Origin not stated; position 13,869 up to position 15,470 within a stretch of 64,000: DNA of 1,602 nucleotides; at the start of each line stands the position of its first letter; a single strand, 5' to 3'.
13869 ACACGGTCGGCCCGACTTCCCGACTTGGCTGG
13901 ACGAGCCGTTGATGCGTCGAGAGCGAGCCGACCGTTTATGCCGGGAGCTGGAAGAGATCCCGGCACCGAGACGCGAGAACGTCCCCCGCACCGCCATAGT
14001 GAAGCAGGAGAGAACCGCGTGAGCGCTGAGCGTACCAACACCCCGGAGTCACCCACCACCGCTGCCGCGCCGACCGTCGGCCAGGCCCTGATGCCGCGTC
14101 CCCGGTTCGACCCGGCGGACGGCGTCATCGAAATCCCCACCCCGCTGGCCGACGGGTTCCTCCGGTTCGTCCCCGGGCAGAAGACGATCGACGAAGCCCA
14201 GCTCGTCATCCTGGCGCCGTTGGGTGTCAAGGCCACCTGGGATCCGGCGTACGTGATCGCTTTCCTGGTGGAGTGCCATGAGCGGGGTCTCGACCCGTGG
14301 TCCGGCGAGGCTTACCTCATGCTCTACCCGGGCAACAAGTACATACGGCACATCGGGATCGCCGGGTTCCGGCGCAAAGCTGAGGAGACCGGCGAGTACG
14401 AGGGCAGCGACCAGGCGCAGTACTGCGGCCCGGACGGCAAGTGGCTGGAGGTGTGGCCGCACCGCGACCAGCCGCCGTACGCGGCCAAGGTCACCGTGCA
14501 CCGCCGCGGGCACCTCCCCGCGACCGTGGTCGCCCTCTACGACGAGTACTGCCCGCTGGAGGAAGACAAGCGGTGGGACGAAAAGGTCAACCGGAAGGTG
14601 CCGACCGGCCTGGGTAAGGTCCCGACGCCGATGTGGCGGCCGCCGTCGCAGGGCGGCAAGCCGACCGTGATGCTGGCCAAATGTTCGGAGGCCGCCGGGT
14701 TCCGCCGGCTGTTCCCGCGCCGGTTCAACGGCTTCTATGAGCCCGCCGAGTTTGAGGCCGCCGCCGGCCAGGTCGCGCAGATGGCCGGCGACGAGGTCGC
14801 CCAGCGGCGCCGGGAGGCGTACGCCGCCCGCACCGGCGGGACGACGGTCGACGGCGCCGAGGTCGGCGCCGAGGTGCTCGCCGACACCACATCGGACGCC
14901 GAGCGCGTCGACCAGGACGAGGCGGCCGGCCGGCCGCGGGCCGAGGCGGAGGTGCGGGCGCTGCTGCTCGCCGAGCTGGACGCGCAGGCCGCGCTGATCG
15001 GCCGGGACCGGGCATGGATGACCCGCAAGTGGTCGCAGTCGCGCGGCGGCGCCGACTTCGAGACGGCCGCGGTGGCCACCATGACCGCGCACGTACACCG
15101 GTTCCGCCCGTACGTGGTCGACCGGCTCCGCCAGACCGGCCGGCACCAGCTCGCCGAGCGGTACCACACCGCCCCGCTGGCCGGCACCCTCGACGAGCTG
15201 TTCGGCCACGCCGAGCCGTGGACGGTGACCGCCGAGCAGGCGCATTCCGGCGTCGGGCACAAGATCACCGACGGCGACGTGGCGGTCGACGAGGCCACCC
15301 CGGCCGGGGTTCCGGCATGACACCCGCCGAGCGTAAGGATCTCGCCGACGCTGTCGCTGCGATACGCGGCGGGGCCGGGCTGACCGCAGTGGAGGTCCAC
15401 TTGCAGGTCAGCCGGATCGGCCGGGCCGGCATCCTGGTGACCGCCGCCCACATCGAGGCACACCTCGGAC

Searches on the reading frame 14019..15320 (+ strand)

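Call 13: search_protein_families(library=pfam, proteins=[window:14019-15320:+], max_evalue=0.01)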
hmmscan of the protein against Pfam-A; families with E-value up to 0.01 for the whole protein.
window:14019-15320:+ (433 aa): 1 family
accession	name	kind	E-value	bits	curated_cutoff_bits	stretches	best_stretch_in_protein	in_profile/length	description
PF03837.19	RecT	-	1.3e-12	48.2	24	1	75-245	20-187/198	RecT family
